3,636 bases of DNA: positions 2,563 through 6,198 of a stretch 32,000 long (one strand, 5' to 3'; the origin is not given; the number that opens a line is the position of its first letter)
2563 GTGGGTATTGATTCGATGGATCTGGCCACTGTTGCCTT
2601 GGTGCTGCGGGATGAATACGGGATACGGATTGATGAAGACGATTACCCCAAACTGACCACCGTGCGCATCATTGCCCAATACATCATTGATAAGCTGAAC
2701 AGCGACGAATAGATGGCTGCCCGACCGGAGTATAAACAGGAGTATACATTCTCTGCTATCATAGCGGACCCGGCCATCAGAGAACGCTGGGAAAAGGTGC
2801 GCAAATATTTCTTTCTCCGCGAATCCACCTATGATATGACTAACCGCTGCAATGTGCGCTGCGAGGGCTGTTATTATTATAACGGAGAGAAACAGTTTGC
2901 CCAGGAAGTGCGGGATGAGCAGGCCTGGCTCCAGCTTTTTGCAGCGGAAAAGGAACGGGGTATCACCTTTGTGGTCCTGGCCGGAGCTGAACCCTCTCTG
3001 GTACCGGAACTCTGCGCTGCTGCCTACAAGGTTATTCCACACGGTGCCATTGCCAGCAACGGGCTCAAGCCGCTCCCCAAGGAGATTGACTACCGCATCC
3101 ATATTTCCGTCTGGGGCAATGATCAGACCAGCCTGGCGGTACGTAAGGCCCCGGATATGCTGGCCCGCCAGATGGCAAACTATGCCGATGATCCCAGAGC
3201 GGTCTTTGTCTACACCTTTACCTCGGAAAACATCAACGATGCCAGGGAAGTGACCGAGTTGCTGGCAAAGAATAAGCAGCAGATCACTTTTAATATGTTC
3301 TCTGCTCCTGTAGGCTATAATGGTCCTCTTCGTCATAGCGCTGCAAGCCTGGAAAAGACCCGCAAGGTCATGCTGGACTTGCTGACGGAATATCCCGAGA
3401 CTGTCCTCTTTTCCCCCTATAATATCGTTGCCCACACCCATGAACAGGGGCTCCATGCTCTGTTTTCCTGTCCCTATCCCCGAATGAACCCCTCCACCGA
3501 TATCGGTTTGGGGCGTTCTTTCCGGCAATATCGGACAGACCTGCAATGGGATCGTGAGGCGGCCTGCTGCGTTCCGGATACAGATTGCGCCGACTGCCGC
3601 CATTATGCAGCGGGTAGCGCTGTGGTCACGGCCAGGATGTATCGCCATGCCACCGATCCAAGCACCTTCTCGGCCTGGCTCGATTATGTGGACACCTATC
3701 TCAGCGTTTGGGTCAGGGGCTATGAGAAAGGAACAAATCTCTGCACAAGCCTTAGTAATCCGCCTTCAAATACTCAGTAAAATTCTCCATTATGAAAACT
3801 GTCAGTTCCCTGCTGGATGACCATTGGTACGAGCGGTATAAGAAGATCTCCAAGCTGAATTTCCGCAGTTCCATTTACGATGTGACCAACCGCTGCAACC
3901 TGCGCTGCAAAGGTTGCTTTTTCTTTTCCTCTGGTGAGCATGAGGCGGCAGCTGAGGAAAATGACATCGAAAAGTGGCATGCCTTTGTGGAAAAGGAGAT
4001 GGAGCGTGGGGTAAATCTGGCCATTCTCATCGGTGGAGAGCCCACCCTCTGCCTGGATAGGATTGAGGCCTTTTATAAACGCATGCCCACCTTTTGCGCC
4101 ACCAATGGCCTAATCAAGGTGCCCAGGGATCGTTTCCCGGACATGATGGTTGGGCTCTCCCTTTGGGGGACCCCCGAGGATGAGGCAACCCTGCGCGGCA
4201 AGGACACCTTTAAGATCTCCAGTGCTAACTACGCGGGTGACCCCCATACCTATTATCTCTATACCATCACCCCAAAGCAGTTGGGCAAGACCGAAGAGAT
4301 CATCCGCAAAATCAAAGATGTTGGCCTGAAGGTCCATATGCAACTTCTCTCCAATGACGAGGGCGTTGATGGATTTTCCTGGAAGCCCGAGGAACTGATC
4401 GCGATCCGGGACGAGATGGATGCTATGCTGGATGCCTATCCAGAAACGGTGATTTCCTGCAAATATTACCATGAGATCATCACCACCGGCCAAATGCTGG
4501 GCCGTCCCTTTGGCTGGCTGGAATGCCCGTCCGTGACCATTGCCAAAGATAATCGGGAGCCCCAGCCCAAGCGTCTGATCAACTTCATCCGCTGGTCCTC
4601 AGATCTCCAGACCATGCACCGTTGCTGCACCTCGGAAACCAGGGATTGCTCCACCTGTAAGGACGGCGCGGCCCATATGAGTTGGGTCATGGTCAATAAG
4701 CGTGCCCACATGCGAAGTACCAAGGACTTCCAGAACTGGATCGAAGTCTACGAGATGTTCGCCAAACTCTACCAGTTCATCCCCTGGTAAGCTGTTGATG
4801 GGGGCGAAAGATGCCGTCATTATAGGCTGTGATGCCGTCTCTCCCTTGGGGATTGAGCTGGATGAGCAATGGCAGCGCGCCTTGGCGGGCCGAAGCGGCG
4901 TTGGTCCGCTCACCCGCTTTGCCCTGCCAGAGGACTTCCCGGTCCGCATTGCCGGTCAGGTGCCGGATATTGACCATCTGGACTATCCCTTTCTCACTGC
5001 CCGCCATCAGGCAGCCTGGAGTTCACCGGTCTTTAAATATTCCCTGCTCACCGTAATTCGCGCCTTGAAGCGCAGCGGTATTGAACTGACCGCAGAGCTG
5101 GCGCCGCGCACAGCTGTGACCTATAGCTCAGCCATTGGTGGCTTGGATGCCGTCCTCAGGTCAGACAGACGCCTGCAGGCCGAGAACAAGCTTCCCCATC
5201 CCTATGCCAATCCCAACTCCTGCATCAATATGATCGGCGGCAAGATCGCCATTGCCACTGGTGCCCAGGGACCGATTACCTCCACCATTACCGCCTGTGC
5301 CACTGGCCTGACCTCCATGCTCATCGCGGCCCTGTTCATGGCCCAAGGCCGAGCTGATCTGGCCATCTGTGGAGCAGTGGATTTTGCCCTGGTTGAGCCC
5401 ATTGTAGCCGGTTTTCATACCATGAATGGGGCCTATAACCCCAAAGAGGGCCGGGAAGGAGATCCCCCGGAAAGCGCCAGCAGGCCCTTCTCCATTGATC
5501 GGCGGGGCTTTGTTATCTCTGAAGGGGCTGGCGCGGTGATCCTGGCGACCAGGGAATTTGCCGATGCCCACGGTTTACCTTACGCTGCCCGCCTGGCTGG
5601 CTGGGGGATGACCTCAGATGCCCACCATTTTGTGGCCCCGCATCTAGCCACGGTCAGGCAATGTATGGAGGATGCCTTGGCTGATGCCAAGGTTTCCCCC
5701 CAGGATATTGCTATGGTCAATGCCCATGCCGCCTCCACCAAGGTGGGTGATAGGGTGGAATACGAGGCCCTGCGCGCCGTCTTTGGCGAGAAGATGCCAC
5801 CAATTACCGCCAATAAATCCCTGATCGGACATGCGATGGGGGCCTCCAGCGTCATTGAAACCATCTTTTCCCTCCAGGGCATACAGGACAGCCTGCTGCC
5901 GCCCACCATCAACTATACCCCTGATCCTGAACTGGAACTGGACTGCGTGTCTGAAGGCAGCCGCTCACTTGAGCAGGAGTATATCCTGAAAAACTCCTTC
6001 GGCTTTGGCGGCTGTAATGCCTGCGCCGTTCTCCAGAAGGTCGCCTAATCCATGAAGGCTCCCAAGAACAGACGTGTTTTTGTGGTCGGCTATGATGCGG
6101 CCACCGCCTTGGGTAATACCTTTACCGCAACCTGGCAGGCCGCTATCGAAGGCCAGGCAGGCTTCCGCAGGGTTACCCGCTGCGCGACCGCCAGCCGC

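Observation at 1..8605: Coupled operon joining four radical-SAM enzymes to a private ACP / KS / KS / DH / TE set: candidate pathway for an unusual lipid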

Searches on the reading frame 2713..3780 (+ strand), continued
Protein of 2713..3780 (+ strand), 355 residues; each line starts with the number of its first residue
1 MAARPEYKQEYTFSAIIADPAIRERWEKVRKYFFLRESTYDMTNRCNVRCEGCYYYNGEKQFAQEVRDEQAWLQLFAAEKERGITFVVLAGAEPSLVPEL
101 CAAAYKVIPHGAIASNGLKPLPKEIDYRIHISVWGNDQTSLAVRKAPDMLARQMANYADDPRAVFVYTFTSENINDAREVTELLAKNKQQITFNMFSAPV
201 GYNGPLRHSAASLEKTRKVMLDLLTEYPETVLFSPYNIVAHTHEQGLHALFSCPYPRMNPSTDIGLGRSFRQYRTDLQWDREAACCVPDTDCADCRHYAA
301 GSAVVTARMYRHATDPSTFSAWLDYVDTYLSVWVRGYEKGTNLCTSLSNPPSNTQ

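Call 86: search_protein_families(library=pfam, proteins=[L002:7468-8958:+, L002:3022-3480:-, L002:2270-3016:-, L002:1668-2270:-, L002:958-1671:-, L083:15913-16278:-, L086:15228-16727:+, L086:16785-18245:+], max_evalue=0.001)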
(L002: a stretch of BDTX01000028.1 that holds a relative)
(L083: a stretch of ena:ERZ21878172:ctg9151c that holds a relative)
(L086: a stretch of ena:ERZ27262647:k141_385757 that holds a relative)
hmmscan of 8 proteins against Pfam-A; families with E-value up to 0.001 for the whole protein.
L002:7468-8958:+ (496 aa): 9 families
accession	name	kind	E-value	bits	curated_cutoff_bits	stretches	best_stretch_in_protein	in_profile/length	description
PF01593.30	Amino_oxidase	-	1.4e-22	81.1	19.8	1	18-468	1-425/443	Flavin containing amine oxidoreductase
PF13450.12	NAD_binding_8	-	1.1e-16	61.3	21.9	1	13-80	1-68/68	NAD(P)-binding Rossmann-like domain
PF01266.30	DAO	-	4.5e-13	49.9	27.9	1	10-44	1-35/353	FAD dependent oxidoreductase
PF00890.30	FAD_binding_2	-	1.3e-08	34.9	20.4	1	11-45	2-36/414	FAD binding domain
PF00070.33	Pyr_redox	-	3.3e-08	34.4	22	0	10-44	1-35/82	Pyridine nucleotide-disulphide oxidoreductase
PF07992.20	Pyr_redox_2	-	4e-08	33.5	26.1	1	10-42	2-176/291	Pyridine nucleotide-disulphide oxidoreductase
PF03486.20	HI0933_like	-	1.1e-05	25.4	50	0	10-44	2-36/244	HI0933-like protein Rossmann domain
PF01494.25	FAD_binding_3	-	2.4e-05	24.2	22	1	10-49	3-42/349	FAD binding domain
PF12831.13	FAD_oxidored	-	0.00016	21.6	27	1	11-49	2-40/416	FAD dependent oxidoreductase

L002:3022-3480:- (152 aa): 1 family
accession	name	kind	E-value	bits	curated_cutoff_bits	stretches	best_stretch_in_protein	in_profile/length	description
PF22817.2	ApeP-like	-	0.00089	19.3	27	0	22-151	10-141/158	ApeP dehydratase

L002:2270-3016:- (248 aa): 4 families
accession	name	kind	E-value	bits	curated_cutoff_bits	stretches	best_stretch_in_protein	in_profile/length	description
PF13561.12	adh_short_C2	-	2.9e-62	210.8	27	1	20-247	6-235/236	Enoyl-(Acyl carrier protein) reductase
PF00106.31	adh_short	-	7.2e-55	185.9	26.6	1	12-204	2-193/195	short chain dehydrogenase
PF08659.16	KR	-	5.6e-21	75.7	22.6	1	13-189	3-174/180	KR domain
PF01370.27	Epimerase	-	0.00025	21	20.9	1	14-97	2-73/240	NAD dependent epimerase/dehydratase family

L002:1668-2270:- (200 aa): 1 family
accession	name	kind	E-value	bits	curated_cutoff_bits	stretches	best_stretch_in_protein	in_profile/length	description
PF03548.22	LolA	-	1.3e-12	48.2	23.6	1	34-198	3-163/165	Outer membrane lipoprotein carrier protein LolA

L002:958-1671:- (237 aa): 0 families

L083:15913-16278:- (121 aa): 0 families

L086:15228-16727:+ (499 aa): 1 family
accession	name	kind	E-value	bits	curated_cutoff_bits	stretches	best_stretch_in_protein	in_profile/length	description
PF01648.25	ACPS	-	2.2e-12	47.5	25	1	397-491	1-107/111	4'-phosphopantetheinyl transferase superfamily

L086:16785-18245:+ (486 aa): 0 families

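Call 92: predict_structure(alignment_id=A2)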
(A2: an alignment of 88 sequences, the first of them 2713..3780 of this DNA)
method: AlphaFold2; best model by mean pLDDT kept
length: 355 residues; sequences in the alignment: 88
mean_pLDDT: 95.9   pTM: 0.93
mean pLDDT of the five models: 95.9, 95.6, 94.8, 94.7, 93.5
residues with pLDDT >= 90: 324; 70-90: 29; 50-70: 2; < 50: 0
segments of 3 or more residues with pLDDT < 50: none
pLDDT, mean of each block of 10 residues (from residue 1): 84 98 98 97 96 88 96 99 98 97 98 98 98 97 95 98 98 98 99 97 96 98 98 98 96 94 91 96 91 96 95 97 98 98 96 77
secondary structure, 60 per line:
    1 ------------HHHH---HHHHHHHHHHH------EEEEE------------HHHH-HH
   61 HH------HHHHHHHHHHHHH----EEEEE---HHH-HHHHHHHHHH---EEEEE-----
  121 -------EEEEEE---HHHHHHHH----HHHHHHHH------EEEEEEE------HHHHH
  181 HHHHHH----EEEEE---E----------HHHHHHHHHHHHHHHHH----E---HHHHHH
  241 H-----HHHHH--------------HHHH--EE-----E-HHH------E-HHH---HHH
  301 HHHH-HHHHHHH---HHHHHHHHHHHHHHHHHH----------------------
elements in order: H13-16 H20-30 E37-41 H54-57 H59-62 H69-81 E86-90 H98-107 E111-115 E128-133 H137-144 H149-156 E163-169 H176-186 E191-195 H210-226 H235-241 H247-251 H266-269 H298-304 H306-312 H316-333

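Call 94: fold_search(model_id=the predicted structure, library=pdb)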
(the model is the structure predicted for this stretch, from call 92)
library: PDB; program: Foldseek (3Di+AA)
matches with E <= 10: 1182; with E <= 0.001: 56
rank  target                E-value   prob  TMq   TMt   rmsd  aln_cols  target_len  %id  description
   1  6efn                  5.3e-09  1.00  0.54  0.50  10.2       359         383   15  Structure of a RiPP maturase, SkfB (released 2018-10-24)
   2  5v1s_A                9.4e-09  1.00  0.46  0.39   9.2       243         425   16  Crystal structure of Streptococcus suis SuiB bound to S-adenosylmethionine (released 2017-08-30)
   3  5v1t_A                3.3e-08  1.00  0.46  0.38   6.7       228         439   17  Crystal structure of Streptococcus suis SuiB bound to precursor peptide SuiA (released 2017-08-30)
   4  7vob                  3.6e-08  1.00  0.53  0.56   6.5       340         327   14  The crystal structure of a Radical SAM Enzyme BlsE involved in the Biosynthesis of Blasticidin S (released 2022-05-04)
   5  5v1q_B                4.3e-08  1.00  0.46  0.38   6.5       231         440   16  Crystal structure of Streptococcus suis SuiB (released 2017-08-30)
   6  9dfw_A                7.6e-08  1.00  0.42  0.52   4.1       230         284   11  X-ray crystal structure of an engineered Viperin-like enzyme from T. virens with bound CTP and SAM (released 2025-02-12)
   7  5why_B                4.2e-07  1.00  0.44  0.38   9.6       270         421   15  Structural Insights into Thioether Bond Formation in the Biosynthesis of Sactipeptides (released 2017-07-26)
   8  4k39_A                4.4e-07  1.00  0.49  0.48   9.6       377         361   11  Native anSMEcpe with bound AdoMet and Cp18Cys peptide (released 2013-05-08)
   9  9dfu                  5.5e-07  1.00  0.47  0.58   4.4       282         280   14  X-ray crystal structure of the second Viperin-like enzyme from T. virens variant F40H with bound CTP and SAM (released 2025-02-19)
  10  9dgw_A                5.9e-07  1.00  0.41  0.51   4.6       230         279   13  X-ray crystal structure of the Viperin-like enzyme from T. virens with bound CTP and SAM (released 2025-02-12)
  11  9dfw_B                8.7e-07  1.00  0.41  0.49   4.5       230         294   13  X-ray crystal structure of an engineered Viperin-like enzyme from T. virens with bound CTP and SAM (released 2025-02-12)
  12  9dfn                  9.2e-07  1.00  0.42  0.52   4.0       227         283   16  X-ray crystal structure of the second viperin-like enzyme from Trichoderma virens with bound CTP and SAM (released 2025-02-19)
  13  4k36_B                9.2e-07  1.00  0.48  0.47  10.1       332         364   12  His6 tagged anSMEcpe with bound AdoMet (released 2013-05-08)
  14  9dgw_B                9.7e-07  1.00  0.43  0.53   3.9       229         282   13  X-ray crystal structure of the Viperin-like enzyme from T. virens with bound CTP and SAM (released 2025-02-12)
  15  9dfw_C                1.3e-06  1.00  0.42  0.52   4.4       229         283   12  X-ray crystal structure of an engineered Viperin-like enzyme from T. virens with bound CTP and SAM (released 2025-02-12)
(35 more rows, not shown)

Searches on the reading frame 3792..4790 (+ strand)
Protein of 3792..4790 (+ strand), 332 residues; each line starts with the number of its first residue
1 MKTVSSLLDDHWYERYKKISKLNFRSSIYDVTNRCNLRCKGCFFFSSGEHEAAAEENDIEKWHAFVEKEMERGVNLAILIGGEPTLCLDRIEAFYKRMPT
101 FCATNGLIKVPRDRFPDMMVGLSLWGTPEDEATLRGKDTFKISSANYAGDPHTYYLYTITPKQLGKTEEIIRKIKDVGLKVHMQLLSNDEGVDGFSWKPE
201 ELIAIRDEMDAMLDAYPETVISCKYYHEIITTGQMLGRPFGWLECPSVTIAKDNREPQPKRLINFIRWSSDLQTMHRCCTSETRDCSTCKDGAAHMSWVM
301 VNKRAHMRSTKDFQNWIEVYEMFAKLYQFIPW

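Call 5: search_protein_families(library=pfam, proteins=[window:3792-4790:+], max_evalue=0.01)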
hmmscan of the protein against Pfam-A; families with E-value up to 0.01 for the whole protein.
window:3792-4790:+ (332 aa): 2 families
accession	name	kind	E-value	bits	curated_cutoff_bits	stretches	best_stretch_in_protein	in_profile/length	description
PF04055.27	Radical_SAM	-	2.6e-06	28.1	29.5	1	31-94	3-66/166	Radical SAM superfamily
PF13353.11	Fer4_12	-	0.0022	18.7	22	1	32-100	12-79/137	4Fe-4S single cluster domain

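Call 6: search_protein_families(library=ncbifam, proteins=[window:3792-4790:+], max_evalue=0.01)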
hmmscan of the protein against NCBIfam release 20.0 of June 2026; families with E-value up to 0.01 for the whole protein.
window:3792-4790:+ (332 aa): 28 families (the best 25 are shown)
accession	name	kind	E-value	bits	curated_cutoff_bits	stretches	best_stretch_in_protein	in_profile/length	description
NF045646.2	rSAM_Se_TrsS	equivalog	4e-08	32.2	490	1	28-89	89-148/441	radical SAM (seleno)protein TrsS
TIGR04250.1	SCM_rSAM_ScmE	equivalog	2.1e-07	30.2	400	1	26-88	4-64/358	SynChlorMet cassette radical SAM/SPASM protein ScmE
NF038283.1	viperin_w_prok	equivalog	8.7e-07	28.4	180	1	29-100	6-86/281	viperin family antiviral radical SAM protein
NF045702.1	rSAM_GDGT_ether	equivalog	1.6e-06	27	450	1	29-89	90-151/486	tetraether lipid synthase Tes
TIGR02668.1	moaA_archaeal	equivalog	1.7e-05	24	325.25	1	29-91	14-74/303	GTP 3',8-cyclase MoaA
NF045574.1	sacti_mat_StsB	exception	2.1e-05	23.5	625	1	19-90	90-158/466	StsB family radical SAM/SPASM domain sactipeptide maturase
NF049973.1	radical_Rv1681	equivalog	2.6e-05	23.3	380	1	34-108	81-156/326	Rv1681 family radical SAM protein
NF050035.1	rSAM_WgK_link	exception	2.8e-05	23.3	650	1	31-94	15-77/367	radical SAM/SPASM peptide maturase WgkB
TIGR04546.1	rSAM_ahbC_deAc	equivalog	2.8e-05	23.1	650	1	27-109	41-125/390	12,18-didecarboxysiroheme deacetylase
TIGR04051.1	rSAM_NirJ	equivalog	3.3e-05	23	515.45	1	28-90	5-65/354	heme d1 biosynthesis radical SAM protein NirJ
TIGR03961.1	rSAM_PTO1314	hypoth_equivalog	4.2e-05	23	306.05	1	32-232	30-236/332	PTO1314 family radical SAM protein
NF047865.1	rSAM_PapB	equivalog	4.7e-05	22.8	340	1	31-96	9-76/330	PapB family radical SAM/SPASM ranthipeptide maturase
NF038107.1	rSAM_NF038107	equivalog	7e-05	21.8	600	1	13-108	71-171/444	Cys-every-fifth radical SAM/SPASM peptide maturase CefB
TIGR04054.1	rSAM_NirJ1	equivalog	7e-05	21.6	650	1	28-92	39-101/387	putative heme d1 biosynthesis radical SAM protein NirJ1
NF001199.0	PRK00164.2-1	equivalog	0.00011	21.5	231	1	30-92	17-77/308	GTP 3',8-cyclase MoaA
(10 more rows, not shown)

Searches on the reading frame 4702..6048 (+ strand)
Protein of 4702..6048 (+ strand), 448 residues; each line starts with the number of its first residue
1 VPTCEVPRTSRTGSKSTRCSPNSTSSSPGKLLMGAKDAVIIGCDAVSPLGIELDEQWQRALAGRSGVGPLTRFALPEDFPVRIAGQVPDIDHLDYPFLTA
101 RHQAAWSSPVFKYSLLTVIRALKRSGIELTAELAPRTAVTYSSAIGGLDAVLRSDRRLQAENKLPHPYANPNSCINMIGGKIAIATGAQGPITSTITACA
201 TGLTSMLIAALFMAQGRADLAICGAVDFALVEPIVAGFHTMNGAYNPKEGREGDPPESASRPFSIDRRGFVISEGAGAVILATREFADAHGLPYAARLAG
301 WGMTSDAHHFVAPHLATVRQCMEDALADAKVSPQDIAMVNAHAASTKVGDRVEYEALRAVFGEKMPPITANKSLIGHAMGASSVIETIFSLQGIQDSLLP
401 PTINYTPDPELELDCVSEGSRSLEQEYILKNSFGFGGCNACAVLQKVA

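Call 5: search_protein_families(library=pfam, proteins=[window:4702-6048:+], max_evalue=0.01)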
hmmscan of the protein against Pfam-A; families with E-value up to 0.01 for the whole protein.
window:4702-6048:+ (448 aa): 2 families
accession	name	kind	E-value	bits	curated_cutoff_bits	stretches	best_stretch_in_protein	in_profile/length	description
PF00109.32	ketoacyl-synt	-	1.4e-33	117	20.8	1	38-285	4-250/252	Beta-ketoacyl synthase, N-terminal domain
PF02801.28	Ketoacyl-synt_C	-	7.9e-29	100.5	20.8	1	296-405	2-118/119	Beta-ketoacyl synthase, C-terminal domain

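Call 6: search_protein_families(library=ncbifam, proteins=[window:4702-6048:+], max_evalue=0.01)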
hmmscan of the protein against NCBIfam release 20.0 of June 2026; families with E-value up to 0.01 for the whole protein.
window:4702-6048:+ (448 aa): 24 families
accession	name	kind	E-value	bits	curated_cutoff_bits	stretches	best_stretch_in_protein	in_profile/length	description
TIGR03150.1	fabF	equivalog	9.5e-101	337.4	493.75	1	38-444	3-406/407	beta-ketoacyl-ACP synthase II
NF005589.0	PRK07314.1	subfamily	1.4e-98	330.4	387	1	35-447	3-412/413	beta-ketoacyl-ACP synthase II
NF004970.0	PRK06333.1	subfamily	5.4e-91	305.6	525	1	36-446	4-421/424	beta-ketoacyl-ACP synthase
NF006274.0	PRK08439.1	equivalog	2.5e-73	247.2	621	1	38-447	4-406/406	beta-ketoacyl-ACP synthase II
NF006434.0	PRK08722.1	equivalog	8e-69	232.5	759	1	35-446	3-413/414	beta-ketoacyl-ACP synthase II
NF005076.0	PRK06501.1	equivalog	2.2e-67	227.8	629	1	39-446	14-422/425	beta-ketoacyl-ACP synthase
NF005916.1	PRK07910.1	equivalog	4.8e-64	216.8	560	1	37-444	13-415/418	KasA/KasB family beta-ketoacyl-ACP synthase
NF006587.0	PRK09116.1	equivalog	1.1e-54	185.8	470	1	37-447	3-407/408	beta-ketoacyl-ACP synthase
NF006618.0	PRK09185.1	subfamily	4.2e-52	177.5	407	1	143-446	107-392/394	beta-ketoacyl-ACP synthase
NF005935.0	PRK07967.1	equivalog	5.1e-52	177.1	630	1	36-447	2-404/406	beta-ketoacyl-ACP synthase I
NF005490.0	PRK07103.1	equivalog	7.3e-49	166.9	445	1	36-447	4-413/414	polyketide beta-ketoacyl:acyl carrier protein synthase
NF004618.0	PRK05952.1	equivalog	2.5e-47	161.6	455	1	38-446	4-382/384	beta-ketoacyl-ACP synthase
NF058662.1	cispenta_AmcF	equivalog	9.1e-47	159.8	325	1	179-445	109-368/369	cispentacin biosynthesis acyltransferase subunit AmcF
NF040607.1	mycolic_Pks13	equivalog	2.5e-26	91.5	2100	1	163-447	235-526/1680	polyketide synthase Pks13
NF041183.1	Pks2_ls1_myc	equivalog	3.5e-26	90.4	2400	1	155-409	127-376/2086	sulfolipid-1 biosynthesis phthioceranic/hydroxyphthioceranic acid synthase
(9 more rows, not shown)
